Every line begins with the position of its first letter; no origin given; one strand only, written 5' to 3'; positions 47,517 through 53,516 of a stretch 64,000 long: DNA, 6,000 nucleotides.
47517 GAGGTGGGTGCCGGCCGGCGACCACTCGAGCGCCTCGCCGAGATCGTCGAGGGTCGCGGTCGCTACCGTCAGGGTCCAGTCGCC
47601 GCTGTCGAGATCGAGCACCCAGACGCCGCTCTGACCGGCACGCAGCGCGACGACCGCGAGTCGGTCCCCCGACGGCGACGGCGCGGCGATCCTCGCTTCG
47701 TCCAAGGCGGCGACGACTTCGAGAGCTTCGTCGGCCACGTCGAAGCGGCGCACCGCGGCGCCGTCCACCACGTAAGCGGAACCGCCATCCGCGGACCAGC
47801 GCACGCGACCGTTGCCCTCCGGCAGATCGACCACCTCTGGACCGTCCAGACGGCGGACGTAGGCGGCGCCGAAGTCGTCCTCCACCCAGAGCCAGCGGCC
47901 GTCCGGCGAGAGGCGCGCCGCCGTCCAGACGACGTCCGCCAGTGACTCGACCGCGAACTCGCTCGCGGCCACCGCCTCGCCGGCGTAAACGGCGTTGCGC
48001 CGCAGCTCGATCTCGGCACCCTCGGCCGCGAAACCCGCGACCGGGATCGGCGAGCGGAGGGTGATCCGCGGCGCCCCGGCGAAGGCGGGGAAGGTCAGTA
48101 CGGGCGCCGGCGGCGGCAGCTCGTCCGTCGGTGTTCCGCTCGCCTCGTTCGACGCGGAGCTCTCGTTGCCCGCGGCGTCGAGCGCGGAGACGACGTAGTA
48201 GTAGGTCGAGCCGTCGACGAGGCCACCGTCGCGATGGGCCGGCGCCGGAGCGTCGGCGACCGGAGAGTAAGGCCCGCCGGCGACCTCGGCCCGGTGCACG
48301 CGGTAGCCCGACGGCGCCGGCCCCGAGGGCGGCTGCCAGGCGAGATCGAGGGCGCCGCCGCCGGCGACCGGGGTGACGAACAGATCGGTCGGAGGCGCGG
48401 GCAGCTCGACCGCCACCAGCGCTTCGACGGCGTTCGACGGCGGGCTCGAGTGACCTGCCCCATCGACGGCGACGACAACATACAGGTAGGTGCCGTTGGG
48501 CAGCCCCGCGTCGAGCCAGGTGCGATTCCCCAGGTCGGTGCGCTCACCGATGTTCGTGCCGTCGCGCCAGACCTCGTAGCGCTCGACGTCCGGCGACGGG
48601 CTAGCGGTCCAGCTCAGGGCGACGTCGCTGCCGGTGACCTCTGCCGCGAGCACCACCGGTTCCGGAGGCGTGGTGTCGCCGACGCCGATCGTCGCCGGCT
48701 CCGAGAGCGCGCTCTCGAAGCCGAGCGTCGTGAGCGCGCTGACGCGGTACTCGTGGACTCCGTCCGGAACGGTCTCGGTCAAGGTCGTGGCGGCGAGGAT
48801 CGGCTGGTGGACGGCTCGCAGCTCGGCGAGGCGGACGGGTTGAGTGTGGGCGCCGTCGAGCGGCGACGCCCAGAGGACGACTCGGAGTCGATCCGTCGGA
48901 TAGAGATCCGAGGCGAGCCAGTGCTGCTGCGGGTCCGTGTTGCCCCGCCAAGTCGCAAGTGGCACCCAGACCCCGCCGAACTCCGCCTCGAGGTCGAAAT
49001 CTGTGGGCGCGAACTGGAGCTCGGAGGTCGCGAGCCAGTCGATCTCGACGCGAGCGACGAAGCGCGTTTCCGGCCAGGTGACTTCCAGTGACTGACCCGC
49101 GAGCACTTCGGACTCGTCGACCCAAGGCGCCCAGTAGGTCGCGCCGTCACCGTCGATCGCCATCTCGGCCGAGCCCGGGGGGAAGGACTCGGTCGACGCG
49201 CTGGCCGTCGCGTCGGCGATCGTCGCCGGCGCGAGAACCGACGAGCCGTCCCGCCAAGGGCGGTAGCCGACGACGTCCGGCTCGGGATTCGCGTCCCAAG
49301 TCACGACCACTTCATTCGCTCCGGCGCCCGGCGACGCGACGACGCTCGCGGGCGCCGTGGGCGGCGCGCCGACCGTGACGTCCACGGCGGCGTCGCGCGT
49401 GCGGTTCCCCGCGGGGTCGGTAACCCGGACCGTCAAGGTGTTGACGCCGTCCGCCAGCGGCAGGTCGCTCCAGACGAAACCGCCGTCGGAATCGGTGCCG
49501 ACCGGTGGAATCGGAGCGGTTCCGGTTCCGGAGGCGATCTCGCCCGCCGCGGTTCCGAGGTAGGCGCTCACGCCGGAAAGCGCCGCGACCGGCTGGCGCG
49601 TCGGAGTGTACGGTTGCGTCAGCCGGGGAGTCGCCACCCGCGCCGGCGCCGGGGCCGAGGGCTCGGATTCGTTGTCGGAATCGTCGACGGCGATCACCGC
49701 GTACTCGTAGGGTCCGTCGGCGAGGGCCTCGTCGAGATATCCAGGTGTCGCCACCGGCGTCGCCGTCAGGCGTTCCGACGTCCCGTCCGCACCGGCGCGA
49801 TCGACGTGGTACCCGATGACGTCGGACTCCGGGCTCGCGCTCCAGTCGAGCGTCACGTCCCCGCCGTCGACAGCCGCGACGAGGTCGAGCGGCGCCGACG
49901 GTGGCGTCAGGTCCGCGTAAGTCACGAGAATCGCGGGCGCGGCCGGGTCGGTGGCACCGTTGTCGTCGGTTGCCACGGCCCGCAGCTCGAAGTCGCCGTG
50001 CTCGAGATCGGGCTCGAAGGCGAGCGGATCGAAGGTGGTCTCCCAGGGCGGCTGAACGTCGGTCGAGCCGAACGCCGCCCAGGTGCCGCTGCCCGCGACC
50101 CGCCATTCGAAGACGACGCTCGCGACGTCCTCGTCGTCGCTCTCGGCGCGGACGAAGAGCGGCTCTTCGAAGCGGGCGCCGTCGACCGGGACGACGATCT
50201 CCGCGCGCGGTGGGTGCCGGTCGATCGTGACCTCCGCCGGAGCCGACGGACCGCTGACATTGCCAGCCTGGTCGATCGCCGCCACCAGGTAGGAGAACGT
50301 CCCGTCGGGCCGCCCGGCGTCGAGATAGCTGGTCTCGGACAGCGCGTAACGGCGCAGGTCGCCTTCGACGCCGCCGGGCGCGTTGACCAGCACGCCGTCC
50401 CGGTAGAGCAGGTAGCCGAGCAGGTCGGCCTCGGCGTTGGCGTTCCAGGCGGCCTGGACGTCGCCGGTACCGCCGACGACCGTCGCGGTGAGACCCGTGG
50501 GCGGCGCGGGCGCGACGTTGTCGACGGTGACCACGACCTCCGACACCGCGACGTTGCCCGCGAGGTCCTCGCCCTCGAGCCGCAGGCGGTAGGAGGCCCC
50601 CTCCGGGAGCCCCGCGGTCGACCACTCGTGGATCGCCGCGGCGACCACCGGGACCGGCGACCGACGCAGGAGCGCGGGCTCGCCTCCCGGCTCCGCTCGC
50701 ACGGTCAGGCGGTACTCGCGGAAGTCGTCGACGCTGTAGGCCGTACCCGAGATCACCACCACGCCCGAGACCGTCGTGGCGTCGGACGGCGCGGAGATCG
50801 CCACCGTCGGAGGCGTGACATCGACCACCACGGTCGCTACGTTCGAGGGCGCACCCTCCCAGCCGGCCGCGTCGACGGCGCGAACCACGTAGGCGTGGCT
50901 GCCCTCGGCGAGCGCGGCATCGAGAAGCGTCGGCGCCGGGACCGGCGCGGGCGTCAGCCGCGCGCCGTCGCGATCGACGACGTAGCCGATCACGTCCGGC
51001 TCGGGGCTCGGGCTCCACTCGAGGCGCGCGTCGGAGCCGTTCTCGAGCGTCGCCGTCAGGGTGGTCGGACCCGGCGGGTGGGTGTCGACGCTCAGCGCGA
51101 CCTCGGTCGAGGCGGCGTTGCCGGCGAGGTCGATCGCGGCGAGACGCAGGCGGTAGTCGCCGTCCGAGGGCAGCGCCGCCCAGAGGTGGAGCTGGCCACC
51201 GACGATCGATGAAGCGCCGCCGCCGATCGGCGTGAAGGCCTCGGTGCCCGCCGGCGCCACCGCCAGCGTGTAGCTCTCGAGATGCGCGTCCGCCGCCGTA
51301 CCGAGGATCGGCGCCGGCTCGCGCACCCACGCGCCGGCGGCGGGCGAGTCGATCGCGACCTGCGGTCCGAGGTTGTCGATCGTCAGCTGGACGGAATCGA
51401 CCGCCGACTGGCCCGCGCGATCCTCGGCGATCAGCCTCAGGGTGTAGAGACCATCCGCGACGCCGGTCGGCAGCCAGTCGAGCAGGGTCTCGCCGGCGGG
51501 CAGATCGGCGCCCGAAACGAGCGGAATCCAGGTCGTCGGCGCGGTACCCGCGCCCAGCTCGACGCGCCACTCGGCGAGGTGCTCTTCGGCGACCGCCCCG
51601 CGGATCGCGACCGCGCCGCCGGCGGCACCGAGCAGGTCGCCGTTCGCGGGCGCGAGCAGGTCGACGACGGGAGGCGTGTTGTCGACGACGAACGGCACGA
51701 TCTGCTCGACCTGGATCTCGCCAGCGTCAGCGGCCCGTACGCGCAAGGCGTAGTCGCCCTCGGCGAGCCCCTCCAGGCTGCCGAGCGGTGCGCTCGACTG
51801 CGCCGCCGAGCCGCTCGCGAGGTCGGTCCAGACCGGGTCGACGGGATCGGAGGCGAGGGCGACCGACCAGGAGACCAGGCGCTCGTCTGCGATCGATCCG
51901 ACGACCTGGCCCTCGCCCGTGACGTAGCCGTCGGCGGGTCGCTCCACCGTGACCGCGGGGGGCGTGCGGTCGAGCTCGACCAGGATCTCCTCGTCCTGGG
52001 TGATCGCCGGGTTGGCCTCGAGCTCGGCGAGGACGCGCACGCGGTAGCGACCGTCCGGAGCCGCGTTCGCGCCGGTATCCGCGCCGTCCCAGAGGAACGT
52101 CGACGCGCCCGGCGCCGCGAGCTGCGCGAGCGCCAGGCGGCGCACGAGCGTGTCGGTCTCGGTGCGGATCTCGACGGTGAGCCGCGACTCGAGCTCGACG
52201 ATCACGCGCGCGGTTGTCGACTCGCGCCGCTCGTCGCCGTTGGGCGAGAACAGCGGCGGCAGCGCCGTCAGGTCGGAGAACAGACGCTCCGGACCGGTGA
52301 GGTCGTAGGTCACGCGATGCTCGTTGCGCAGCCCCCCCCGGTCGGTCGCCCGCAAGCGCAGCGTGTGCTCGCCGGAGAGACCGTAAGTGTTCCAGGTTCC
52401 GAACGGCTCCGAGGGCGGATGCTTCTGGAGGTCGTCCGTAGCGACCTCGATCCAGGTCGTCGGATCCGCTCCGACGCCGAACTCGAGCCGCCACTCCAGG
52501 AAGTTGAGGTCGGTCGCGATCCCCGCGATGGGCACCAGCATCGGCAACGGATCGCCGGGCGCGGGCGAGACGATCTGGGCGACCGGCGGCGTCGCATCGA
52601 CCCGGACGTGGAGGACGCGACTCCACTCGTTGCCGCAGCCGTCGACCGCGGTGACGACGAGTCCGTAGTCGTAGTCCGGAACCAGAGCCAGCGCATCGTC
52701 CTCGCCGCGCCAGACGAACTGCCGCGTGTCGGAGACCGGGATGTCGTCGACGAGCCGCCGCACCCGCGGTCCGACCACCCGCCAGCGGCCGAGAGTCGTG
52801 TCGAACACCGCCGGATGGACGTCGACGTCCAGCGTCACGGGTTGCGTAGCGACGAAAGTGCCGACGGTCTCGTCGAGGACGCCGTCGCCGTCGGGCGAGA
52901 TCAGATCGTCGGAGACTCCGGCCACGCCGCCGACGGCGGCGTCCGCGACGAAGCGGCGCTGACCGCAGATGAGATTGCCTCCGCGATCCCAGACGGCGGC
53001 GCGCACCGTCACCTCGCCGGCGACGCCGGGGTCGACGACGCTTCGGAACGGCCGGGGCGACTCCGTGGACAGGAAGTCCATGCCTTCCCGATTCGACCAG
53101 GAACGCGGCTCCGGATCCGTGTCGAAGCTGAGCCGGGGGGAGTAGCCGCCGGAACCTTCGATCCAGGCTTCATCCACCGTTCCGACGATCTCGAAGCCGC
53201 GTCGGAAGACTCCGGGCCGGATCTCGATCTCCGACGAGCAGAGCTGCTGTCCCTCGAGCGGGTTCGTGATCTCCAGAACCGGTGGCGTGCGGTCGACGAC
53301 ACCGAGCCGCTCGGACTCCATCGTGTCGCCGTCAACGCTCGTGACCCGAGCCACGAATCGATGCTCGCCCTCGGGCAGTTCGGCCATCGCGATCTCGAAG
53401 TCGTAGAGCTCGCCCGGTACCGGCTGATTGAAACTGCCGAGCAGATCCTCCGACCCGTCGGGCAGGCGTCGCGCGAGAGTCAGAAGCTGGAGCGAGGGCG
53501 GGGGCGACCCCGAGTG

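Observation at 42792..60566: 5924-aa protein with an unusual domain mix, including an N-terminal HExxH domain and terpenoid-cyclase / alpha2-macroglobulin-like toroid repeats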

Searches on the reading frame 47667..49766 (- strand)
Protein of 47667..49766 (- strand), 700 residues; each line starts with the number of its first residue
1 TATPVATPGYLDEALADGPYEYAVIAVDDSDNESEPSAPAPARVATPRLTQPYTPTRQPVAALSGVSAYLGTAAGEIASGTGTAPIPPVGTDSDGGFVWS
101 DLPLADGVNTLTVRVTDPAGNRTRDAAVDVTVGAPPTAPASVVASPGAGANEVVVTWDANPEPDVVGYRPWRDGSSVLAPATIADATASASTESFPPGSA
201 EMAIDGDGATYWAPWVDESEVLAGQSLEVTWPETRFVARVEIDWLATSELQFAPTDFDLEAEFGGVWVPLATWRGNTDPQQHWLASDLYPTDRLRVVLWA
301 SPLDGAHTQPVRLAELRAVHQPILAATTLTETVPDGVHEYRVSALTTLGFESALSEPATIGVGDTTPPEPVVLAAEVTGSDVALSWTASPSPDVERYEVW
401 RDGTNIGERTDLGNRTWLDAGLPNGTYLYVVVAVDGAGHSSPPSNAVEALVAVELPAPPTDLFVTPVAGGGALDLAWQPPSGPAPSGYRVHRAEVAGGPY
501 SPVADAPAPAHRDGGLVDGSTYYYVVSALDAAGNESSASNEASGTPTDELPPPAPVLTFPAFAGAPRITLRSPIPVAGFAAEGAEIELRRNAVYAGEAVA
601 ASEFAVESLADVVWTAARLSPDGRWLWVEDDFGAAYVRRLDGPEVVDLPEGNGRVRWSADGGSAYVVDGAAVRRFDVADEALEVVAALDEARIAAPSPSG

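Call 5: search_protein_families(library=pfam, proteins=[window:47667-49766:-], max_evalue=0.01)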
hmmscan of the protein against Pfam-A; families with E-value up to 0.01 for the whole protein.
window:47667-49766:- (700 aa): 4 families
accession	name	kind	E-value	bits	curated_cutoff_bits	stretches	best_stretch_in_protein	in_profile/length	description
PF19077.6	Big_13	-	2.4e-12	47.7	27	1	87-132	54-100/102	Bacterial Ig-like domain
PF00041.27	fn3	-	1.2e-11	45.1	25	2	367-448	2-82/84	Fibronectin type III domain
PF00754.31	F5_F8_type_C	-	6.9e-07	29.9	28.2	1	188-283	2-98/127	F5/8 type C domain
PF17957.7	Big_7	-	0.002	19.2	24.1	0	375-427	12-66/70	Bacterial Ig domain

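Call 6: search_protein_families(library=ncbifam, proteins=[window:47667-49766:-], max_evalue=0.01)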
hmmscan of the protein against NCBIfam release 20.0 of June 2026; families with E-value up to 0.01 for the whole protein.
window:47667-49766:- (700 aa): 3 families
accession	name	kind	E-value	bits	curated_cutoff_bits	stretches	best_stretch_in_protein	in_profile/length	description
NF045522.1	MXAN_2561_fam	equivalog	2e-10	40.6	150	1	513-548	225-260/304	MXAN_2561 family MXYO-CTERM-anchored protein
NF033510.3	Ca_tandemer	repeat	0.0026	18.1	50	0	102-122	70-95/96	Ca2+-stabilized repeat-containing adhesin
NF047446.1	barrel_OmpL47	domain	0.0051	17.2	40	0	105-132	41-68/68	OmpL47-type beta-barrel domain-containing protein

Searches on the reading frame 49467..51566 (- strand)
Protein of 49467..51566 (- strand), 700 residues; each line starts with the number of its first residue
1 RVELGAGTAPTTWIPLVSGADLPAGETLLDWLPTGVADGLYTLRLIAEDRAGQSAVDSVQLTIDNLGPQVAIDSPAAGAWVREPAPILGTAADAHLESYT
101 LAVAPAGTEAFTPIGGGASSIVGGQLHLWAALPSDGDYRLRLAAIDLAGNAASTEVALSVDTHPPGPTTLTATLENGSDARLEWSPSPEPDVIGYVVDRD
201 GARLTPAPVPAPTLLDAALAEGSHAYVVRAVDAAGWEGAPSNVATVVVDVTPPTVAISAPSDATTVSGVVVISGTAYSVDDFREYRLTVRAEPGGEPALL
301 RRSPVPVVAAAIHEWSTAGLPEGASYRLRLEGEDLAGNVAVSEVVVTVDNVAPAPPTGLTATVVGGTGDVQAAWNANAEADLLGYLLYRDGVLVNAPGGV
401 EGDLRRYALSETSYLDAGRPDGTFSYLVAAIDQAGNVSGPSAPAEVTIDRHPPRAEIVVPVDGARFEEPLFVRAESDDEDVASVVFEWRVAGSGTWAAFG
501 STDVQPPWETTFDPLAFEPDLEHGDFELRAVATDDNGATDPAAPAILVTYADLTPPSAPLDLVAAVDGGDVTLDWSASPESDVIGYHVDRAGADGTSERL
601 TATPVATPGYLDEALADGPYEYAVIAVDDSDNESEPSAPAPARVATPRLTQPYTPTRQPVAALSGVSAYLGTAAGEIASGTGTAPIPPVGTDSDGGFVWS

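Call 5: search_protein_families(library=pfam, proteins=[window:49467-51566:-], max_evalue=0.01)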
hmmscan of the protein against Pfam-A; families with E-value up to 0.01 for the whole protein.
window:49467-51566:- (700 aa): 8 families
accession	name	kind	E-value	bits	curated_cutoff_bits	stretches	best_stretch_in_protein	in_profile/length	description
PF19077.6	Big_13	-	6.2e-25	88.1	27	0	33-65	69-102/102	Bacterial Ig-like domain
PF00041.27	fn3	-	3.5e-10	40.4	25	0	557-640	1-81/84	Fibronectin type III domain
PF17957.7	Big_7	-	3.9e-07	31.1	24.1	0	453-515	1-59/70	Bacterial Ig domain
PF13750.12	Big_3_3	-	2.2e-06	27.9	27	0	218-270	11-66/157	Bacterial Ig-like domain (group 3)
PF12245.14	Big_3_2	-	4.6e-05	24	23.3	0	130-154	86-113/122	Bacterial Ig-like domain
PF22352.2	K319L-like_PKD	-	0.00014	22.2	27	0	34-63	55-84/84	K319L-like, PKD domain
PF15418.12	DUF4625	-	0.0049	17.6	27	0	33-63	100-130/131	Domain of unknown function (DUF4625)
PF18370.7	RGI_lyase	-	0.0066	17.2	27.8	0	189-232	29-72/86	Rhamnogalacturonan I lyases beta-sheet domain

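Call 6: search_protein_families(library=ncbifam, proteins=[window:49467-51566:-], max_evalue=0.01)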
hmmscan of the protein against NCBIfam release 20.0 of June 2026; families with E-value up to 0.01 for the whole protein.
window:49467-51566:- (700 aa): 3 families
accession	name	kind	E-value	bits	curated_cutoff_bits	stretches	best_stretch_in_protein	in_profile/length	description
NF045522.1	MXAN_2561_fam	equivalog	1.5e-10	41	150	0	540-640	154-254/304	MXAN_2561 family MXYO-CTERM-anchored protein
NF047441.1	Lepto_OmpL47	equivalog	1.6e-08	34.5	250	0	221-262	112-151/336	multi-beta-barrel domain surface protein OmpL47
NF047446.1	barrel_OmpL47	domain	2.6e-05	24.6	40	0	134-154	41-61/68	OmpL47-type beta-barrel domain-containing protein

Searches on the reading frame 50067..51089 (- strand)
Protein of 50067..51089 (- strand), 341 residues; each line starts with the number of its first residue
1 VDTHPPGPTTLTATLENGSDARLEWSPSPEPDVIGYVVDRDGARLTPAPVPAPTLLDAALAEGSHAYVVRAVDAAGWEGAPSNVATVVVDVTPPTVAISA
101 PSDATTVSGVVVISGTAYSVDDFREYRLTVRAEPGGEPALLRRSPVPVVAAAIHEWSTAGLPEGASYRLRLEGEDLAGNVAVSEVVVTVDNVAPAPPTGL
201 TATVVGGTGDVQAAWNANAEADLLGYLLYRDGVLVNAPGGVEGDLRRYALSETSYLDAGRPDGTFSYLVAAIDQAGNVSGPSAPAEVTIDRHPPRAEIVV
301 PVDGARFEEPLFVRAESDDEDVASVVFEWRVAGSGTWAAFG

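Call 48: find_related_loci(query=A3, collection=genome_contigs, flank=10000)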
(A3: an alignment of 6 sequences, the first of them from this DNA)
Query A3 (341 aa) in genome_contigs; peptide patterns used: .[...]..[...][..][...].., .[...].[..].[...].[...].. (x = any residue, [..] = any of these).
600 stretches matched a pattern (row limit reached: there are more); 326 encode a relative of the query (tblastn E <= 1e-3); the best 80 are kept; 80 distinct loci.
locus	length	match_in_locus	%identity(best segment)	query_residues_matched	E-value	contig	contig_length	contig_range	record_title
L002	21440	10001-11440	54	1-341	7e-100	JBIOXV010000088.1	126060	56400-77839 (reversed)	MAG: Thermoanaerobaculia bacterium isolate MAG047 k127_3582640, whole genome shotgun sequence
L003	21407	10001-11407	50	1-340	1e-98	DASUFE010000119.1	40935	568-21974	MAG TPA_asm: Gammaproteobacteria bacterium isolate SMAG_U1371 k141_1015078, whole genome shotgun sequence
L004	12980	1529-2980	47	1-341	4e-96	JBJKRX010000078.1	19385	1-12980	MAG: Nitrospirota bacterium isolate Bin_69 S1Ck127_1451922_flag_0_multi_9.0000_len_19385, whole genome shotgun sequence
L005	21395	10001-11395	47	1-341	4e-95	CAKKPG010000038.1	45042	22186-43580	Nitrospiria bacterium isolate Hainich-H41-bin024-1 genome assembly, contig: H41-bin024_1_Hain_H41_01um_R1_737_length_450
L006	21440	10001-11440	50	5-341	4e-92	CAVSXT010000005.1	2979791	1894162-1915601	MAG: uncultured Acidobacteriota bacterium isolate MFD05521.bin.1.4 genome assembly, contig: contig_8800, whole genome sh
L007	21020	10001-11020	43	1-341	4e-85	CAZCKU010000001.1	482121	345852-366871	MAG TPA_asm: uncultured Thermodesulfovibrio sp. isolate binchicken_co269_38 genome assembly, contig: NODE_8_length_48212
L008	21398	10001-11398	46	5-340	4e-80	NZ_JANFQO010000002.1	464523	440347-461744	Tahibacter harae strain P2K NODE_2+_length_464523_cov_45.5308, whole genome shotgun sequence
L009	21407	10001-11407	43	1-341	3e-77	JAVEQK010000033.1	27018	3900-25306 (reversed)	MAG: Desulfobulbaceae bacterium isolate BF_dRep_26 NODE_5193_length_27018_cov_60.643821_Biofilm4, whole genome shotgun s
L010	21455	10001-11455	44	1-341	4e-75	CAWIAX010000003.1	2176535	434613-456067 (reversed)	MAG: uncultured Acidobacteriota bacterium isolate MFD01275.bin.2.119 genome assembly, contig: contig_2559, whole genome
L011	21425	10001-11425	44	1-341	1e-75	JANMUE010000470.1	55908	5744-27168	MAG: Lysobacterales bacterium isolate SOY_29_concoct_220_sub SOY_29_k141_6107606, whole genome shotgun sequence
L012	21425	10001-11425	40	1-341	1e-58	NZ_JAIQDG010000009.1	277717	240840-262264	Myxococcus sp. RHSTA-1-4 NODE_9_length_277717_cov_151.067245, whole genome shotgun sequence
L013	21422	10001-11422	39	1-337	4e-57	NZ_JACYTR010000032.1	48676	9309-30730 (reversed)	Pseudomarimonas arenosa strain CAU 1598 contig32, whole genome shotgun sequence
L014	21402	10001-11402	53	5-341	4e-68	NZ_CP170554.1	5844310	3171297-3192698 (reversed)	Tahibacter sp. UC22_41 chromosome, complete genome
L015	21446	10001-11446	41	1-341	1e-61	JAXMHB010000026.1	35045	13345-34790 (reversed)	MAG: Lysobacterales bacterium isolate STL-PRO128 C2.36.fa-26, whole genome shotgun sequence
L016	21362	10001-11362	47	1-331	3e-84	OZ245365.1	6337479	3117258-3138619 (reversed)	MAG: Candidatus Marinacidobacterales bacterium isolate 428a867e-cc31-4725-90fc-edcd7ced3517 genome assembly, chromosome:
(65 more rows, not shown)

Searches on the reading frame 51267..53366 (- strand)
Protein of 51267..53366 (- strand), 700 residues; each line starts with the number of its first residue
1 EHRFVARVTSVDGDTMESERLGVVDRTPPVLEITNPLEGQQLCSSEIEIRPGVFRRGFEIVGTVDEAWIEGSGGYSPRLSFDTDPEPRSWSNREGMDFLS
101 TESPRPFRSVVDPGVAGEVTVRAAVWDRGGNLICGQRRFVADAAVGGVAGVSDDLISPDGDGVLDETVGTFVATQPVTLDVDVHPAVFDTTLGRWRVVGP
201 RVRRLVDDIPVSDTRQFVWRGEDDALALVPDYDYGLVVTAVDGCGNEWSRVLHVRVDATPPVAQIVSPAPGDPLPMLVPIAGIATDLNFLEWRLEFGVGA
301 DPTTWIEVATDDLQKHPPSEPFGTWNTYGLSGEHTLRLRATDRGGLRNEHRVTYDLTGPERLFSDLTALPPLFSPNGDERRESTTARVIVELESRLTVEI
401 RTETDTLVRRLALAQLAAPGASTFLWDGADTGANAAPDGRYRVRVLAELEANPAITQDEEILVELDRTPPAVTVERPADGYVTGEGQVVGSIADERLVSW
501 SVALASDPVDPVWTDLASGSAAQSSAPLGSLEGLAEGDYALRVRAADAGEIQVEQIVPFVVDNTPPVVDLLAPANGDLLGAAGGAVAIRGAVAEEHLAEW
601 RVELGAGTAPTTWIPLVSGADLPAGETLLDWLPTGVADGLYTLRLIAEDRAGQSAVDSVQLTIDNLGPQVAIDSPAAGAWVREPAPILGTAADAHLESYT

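Call 5: search_protein_families(library=pfam, proteins=[window:51267-53366:-], max_evalue=0.01)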
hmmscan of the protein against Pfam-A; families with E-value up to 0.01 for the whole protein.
window:51267-53366:- (700 aa): 6 families
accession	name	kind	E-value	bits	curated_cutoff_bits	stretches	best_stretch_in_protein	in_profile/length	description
PF13860.13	FlgD_ig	-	8e-13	48.6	27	1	394-447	23-75/79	FlgD Ig-like domain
PF19077.6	Big_13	-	9.4e-09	36.1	27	0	633-665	69-102/102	Bacterial Ig-like domain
PF13750.12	Big_3_3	-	2e-07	31.2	27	0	531-570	9-50/157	Bacterial Ig-like domain (group 3)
PF17957.7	Big_7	-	3.7e-05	24.7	24.1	0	668-694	1-29/70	Bacterial Ig domain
PF09136.16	Glucodextran_B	-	6.9e-05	23.1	27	0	668-699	1-33/83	Glucodextranase, domain B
PF05345.18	He_PIG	-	0.0044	17.9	24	0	627-663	59-95/96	Putative Ig domain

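Call 6: search_protein_families(library=ncbifam, proteins=[window:51267-53366:-], max_evalue=0.01)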
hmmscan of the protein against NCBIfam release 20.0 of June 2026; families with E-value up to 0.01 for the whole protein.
window:51267-53366:- (700 aa): 4 families
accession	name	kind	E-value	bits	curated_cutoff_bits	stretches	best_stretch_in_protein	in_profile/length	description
NF005176.1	PRK06655.1-1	equivalog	5e-09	36.4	230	1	384-450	87-152/197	flagellar hook assembly protein FlgD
NF053608.1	Lsa66_OmpA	equivalog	0.00013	20.5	700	0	422-474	97-148/581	fibronectin-binding adhesin Lsa66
NF009276.0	PRK12633.1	equivalog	0.00016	21.5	383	1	394-448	129-182/234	flagellar basal body rod modification protein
NF047441.1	Lepto_OmpL47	equivalog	0.00024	20.8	250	0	239-266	120-148/336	multi-beta-barrel domain surface protein OmpL47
